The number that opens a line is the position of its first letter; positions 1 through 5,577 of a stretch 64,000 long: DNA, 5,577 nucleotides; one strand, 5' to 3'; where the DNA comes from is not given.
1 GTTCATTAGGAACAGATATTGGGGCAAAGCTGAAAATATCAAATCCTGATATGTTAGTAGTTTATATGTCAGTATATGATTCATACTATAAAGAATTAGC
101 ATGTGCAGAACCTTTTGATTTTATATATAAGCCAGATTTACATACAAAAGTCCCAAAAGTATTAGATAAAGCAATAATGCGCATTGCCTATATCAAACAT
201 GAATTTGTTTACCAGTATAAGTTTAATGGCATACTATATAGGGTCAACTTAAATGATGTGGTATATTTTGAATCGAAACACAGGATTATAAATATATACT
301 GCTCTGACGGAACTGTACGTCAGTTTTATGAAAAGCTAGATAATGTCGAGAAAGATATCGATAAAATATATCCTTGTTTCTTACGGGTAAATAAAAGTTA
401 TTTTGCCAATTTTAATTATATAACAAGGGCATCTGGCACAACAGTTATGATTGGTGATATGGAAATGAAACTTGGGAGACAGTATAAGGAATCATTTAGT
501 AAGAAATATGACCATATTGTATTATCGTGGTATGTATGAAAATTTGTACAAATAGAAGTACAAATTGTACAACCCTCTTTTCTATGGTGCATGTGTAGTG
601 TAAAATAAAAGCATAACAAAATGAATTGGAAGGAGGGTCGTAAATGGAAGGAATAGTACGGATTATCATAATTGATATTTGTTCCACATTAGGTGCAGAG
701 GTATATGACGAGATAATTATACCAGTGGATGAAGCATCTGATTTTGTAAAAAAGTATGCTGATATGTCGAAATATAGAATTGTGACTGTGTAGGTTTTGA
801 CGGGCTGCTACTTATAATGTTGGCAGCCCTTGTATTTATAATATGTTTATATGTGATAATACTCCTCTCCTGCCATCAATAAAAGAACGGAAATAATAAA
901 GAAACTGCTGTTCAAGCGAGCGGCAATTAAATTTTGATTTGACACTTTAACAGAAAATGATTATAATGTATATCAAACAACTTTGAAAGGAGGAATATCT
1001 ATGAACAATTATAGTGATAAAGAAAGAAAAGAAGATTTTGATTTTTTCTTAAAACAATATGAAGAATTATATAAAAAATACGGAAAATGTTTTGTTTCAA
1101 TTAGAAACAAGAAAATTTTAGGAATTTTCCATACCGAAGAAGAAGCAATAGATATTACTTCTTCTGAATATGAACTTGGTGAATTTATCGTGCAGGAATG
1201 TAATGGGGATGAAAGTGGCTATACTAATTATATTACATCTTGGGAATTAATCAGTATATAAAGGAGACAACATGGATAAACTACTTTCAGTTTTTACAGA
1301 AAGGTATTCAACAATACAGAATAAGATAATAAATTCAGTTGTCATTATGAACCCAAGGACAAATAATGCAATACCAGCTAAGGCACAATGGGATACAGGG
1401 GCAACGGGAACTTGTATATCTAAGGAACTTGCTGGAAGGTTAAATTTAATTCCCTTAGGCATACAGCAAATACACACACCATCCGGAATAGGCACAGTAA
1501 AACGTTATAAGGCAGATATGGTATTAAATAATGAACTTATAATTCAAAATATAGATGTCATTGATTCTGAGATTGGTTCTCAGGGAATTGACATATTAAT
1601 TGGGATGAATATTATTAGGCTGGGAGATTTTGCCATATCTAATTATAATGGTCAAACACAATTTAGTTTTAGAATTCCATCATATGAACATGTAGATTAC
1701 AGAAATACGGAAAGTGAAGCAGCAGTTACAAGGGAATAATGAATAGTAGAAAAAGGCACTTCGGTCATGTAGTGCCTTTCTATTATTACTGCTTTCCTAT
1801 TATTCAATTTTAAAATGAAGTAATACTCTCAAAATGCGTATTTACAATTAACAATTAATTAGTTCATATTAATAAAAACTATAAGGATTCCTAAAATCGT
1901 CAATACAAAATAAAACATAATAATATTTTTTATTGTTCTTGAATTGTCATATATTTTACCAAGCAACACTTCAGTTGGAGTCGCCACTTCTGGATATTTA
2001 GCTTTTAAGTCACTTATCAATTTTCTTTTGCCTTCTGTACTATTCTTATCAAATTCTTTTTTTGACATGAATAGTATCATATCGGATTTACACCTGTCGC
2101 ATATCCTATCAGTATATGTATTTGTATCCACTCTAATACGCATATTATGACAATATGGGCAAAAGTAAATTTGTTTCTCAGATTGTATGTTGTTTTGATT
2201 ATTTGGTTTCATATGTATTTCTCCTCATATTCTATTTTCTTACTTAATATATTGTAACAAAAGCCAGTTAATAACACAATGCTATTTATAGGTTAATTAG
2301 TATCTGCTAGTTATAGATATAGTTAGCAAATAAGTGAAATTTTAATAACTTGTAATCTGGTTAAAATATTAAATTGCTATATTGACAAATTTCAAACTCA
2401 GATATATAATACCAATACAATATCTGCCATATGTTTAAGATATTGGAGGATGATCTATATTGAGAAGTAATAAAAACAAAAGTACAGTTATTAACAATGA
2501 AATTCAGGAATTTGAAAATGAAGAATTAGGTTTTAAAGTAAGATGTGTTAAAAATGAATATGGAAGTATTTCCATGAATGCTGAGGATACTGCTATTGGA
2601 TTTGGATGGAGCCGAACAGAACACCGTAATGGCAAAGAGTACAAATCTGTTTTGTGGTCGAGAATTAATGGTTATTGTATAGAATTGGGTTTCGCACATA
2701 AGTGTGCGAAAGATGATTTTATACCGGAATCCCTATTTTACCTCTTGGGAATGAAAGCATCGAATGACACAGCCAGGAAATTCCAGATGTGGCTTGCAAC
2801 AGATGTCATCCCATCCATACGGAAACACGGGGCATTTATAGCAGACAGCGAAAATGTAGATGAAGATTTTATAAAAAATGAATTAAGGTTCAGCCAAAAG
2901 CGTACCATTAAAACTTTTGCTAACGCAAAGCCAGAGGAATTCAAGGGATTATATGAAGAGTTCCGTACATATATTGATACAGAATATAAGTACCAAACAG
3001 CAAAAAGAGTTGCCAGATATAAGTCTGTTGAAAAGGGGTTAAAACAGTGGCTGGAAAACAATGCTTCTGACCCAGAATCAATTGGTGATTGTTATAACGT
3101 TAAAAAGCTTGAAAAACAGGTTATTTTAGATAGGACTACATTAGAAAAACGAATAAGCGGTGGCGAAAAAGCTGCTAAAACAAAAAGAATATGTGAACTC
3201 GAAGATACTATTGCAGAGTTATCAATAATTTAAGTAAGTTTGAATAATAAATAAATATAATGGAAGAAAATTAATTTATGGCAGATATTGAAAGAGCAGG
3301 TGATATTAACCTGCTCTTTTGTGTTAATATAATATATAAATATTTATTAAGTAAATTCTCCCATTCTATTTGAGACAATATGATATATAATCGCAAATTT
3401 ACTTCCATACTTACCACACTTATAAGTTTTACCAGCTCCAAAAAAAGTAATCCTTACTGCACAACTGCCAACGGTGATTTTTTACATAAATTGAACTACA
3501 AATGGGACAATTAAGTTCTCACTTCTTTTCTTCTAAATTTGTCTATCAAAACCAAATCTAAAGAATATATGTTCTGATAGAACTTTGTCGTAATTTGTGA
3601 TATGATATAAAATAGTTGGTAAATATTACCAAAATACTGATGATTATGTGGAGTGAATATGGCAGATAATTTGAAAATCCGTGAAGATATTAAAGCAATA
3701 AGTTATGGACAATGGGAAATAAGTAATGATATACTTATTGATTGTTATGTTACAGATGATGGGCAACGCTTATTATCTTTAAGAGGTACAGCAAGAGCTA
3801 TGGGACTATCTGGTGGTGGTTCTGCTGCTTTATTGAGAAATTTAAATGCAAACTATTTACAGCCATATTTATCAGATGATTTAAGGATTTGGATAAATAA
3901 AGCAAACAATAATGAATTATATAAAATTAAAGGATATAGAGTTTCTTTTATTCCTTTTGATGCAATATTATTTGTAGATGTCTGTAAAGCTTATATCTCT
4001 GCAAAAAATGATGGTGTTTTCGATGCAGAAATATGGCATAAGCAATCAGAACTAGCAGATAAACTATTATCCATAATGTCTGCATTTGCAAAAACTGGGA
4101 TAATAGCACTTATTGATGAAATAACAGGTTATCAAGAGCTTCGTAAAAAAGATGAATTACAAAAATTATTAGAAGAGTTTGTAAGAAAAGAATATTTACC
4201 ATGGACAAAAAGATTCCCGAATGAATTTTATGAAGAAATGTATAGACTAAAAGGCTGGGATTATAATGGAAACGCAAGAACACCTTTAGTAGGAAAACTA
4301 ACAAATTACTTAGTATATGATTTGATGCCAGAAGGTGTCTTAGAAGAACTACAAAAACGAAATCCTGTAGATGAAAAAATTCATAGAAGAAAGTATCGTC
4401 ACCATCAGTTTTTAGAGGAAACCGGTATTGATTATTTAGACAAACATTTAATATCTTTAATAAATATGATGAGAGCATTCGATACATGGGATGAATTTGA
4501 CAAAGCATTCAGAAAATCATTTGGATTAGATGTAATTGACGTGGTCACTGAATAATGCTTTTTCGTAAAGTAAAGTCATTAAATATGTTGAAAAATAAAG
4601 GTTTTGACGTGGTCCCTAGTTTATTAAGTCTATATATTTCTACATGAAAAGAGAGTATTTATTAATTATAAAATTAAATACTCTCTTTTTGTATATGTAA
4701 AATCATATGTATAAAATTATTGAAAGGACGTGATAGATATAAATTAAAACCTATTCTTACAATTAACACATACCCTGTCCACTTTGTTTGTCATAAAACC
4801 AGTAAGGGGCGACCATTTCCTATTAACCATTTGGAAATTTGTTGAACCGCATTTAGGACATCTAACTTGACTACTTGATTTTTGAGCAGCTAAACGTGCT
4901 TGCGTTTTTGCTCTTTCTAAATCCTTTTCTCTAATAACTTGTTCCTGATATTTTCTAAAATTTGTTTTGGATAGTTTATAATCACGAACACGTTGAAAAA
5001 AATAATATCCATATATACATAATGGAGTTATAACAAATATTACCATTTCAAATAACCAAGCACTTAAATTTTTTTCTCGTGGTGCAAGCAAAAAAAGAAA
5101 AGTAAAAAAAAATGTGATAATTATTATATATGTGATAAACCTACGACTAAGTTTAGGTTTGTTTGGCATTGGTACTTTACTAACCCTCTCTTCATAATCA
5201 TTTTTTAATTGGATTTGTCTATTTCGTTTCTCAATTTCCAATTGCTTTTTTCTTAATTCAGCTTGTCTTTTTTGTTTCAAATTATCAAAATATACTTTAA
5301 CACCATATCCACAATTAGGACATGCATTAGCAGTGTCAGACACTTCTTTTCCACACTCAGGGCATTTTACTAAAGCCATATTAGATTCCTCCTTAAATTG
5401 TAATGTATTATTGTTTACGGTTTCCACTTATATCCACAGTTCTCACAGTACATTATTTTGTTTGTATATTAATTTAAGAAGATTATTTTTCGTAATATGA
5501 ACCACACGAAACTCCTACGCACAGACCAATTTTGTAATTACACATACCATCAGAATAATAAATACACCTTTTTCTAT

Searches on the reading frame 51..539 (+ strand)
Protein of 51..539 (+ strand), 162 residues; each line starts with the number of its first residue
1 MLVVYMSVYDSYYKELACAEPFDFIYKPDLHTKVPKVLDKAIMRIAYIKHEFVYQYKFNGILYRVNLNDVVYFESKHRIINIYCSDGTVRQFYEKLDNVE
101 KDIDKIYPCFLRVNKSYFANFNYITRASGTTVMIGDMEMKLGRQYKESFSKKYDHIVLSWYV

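Call 32: search_protein_families(library=pfam, proteins=[window:51-539:+], max_evalue=0.001)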
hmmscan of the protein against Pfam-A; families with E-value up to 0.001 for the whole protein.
window:51-539:+ (162 aa): 1 family
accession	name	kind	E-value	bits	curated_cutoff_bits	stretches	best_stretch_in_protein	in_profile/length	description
PF04397.21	LytTR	-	6.9e-11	42.7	22.6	1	62-152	3-96/98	LytTr DNA-binding domain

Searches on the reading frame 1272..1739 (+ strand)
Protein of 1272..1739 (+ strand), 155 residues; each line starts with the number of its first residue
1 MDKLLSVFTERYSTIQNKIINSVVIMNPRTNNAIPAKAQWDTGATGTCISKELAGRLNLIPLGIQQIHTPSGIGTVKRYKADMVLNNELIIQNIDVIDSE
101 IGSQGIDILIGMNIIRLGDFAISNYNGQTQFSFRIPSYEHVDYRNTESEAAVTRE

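Call 32: search_protein_families(library=pfam, proteins=[window:1272-1739:+], max_evalue=0.001)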
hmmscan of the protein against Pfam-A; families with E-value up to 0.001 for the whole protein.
window:1272-1739:+ (155 aa): 2 families
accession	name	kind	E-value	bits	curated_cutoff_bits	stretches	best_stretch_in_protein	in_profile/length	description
PF13975.11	gag-asp_proteas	-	8.6e-09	36.3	28.2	1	31-115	6-90/92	gag-polyprotein putative aspartyl protease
PF13650.11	Asp_protease_2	-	3.1e-06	28.2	24.3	1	31-113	6-89/90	Aspartyl protease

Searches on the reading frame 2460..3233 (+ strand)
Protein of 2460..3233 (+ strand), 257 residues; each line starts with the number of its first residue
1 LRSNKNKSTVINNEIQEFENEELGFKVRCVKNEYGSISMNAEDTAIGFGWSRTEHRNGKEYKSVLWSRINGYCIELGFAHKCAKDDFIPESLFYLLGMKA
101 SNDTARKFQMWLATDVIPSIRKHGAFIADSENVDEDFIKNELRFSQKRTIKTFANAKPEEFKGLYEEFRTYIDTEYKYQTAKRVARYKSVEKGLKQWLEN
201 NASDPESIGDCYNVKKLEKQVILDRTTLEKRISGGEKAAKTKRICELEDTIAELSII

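Call 32: search_protein_families(library=pfam, proteins=[window:2460-3233:+], max_evalue=0.001)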
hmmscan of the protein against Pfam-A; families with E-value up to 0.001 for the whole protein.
window:2460-3233:+ (257 aa): 1 family
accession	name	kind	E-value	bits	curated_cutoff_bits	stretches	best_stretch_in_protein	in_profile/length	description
PF02498.22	Bro-N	-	0.00076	20.5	25.6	0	27-118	2-96/96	BRO family, N-terminal domain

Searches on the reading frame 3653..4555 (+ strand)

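Call 32: search_protein_families(library=pfam, proteins=[window:3653-4555:+], max_evalue=0.001)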
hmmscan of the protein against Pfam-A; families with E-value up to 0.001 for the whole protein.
window:3653-4555:+ (300 aa): 1 family
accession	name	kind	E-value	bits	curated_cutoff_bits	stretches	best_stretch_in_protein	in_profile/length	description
PF10546.14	P63C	-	1.3e-29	103.1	26.1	1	172-260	1-91/93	P63C domain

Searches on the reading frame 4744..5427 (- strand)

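Call 32: search_protein_families(library=pfam, proteins=[window:4744-5427:-], max_evalue=0.001)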
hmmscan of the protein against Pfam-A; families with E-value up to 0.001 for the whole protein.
window:4744-5427:- (227 aa): 5 families
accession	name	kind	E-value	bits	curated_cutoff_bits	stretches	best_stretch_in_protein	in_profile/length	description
PF13248.11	Zn_ribbon_3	-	1.3e-09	37.7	27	1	20-41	3-24/26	zinc-ribbon domain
PF13240.11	Zn_Ribbon_1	-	6.1e-08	32.6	25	1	21-42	1-22/23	zinc-ribbon domain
PF01155.25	HypA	-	8.9e-05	22.9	28.9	0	10-41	61-94/112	Hydrogenase/urease nickel incorporation, metallochaperone, hypA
PF12773.13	DZR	-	9.7e-05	22.9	27.3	1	19-40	24-45/45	Double zinc ribbon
PF09845.14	OapC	-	0.00016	22.4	23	0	21-75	3-60/133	Origin-associated protein OapC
